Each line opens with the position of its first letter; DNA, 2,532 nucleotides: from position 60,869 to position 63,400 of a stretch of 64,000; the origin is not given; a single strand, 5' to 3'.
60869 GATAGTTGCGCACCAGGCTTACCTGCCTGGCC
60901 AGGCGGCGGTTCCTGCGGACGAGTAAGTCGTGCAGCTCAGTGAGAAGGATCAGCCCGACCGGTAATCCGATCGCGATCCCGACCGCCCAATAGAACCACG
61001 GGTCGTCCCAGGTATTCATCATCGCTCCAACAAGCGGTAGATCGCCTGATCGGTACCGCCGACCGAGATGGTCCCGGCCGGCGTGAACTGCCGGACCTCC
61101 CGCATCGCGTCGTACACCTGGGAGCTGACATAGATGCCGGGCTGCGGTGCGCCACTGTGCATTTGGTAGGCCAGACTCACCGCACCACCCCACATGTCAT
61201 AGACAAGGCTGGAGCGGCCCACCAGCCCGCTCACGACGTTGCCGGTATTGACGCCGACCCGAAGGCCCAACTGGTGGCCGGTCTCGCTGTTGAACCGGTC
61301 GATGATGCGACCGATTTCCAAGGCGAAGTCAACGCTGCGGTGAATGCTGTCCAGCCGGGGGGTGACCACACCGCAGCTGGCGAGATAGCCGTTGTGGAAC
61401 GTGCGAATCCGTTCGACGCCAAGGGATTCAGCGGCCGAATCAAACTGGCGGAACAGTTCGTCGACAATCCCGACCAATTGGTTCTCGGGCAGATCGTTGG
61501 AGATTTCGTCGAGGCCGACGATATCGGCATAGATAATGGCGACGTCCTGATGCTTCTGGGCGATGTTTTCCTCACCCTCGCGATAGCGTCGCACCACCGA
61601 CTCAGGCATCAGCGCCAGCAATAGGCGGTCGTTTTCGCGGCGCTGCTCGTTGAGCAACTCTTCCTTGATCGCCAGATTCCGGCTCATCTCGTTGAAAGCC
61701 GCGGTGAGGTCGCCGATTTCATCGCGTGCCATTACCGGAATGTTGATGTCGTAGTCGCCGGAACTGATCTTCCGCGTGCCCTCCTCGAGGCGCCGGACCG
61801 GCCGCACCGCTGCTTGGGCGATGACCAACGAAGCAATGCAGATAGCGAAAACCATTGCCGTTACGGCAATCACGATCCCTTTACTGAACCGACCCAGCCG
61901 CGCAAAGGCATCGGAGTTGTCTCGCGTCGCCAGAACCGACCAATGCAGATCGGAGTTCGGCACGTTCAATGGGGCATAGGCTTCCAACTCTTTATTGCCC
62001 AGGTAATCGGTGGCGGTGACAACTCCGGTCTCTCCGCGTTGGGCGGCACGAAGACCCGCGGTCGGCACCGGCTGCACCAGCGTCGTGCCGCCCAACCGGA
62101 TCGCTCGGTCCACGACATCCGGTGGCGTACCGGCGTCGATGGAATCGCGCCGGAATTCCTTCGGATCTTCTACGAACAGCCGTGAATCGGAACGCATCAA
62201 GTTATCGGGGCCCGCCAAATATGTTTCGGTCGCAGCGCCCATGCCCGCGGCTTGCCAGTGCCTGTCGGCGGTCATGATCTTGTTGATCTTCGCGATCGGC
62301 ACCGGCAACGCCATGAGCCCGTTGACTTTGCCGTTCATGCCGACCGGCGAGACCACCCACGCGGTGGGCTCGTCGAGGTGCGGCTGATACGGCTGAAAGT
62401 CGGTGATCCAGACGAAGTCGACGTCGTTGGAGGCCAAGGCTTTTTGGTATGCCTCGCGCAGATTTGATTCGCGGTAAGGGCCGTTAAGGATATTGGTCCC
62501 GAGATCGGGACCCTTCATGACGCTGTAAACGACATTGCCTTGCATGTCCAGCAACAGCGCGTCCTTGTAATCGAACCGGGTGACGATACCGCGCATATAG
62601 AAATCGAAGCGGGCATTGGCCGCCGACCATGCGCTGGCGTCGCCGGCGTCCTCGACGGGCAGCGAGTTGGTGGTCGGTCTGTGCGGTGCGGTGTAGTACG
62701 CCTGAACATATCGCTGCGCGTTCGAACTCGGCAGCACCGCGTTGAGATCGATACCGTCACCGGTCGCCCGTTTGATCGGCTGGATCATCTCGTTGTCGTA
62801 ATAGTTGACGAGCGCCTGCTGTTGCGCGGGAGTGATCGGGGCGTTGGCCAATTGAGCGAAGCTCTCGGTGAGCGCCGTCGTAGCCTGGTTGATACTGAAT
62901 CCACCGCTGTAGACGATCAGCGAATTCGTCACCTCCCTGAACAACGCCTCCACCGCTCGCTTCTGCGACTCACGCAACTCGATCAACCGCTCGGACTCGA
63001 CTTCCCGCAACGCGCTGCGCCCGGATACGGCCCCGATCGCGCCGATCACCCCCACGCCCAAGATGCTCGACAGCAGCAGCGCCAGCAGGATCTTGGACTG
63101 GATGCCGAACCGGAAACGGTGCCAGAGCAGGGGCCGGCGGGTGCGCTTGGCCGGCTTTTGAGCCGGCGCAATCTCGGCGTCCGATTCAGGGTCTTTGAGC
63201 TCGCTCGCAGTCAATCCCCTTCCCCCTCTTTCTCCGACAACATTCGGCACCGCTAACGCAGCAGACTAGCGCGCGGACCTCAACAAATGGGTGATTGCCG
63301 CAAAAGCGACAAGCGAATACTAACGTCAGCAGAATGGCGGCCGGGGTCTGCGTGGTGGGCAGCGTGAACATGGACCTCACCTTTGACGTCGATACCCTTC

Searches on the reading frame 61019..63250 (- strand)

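Call 69: search_protein_families(library=pfam, proteins=[window:61019-63250:-], max_evalue=0.00001)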
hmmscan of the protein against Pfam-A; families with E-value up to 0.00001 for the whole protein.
window:61019-63250:- (743 aa): 2 families
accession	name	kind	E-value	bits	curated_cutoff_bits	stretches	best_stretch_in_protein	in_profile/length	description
PF00211.25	Guanylate_cyc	-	4.2e-33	114.9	21.9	1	564-738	3-179/183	Adenylate and Guanylate cyclase catalytic domain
PF00672.30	HAMP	-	1.8e-15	57.4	25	1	477-526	2-51/53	HAMP domain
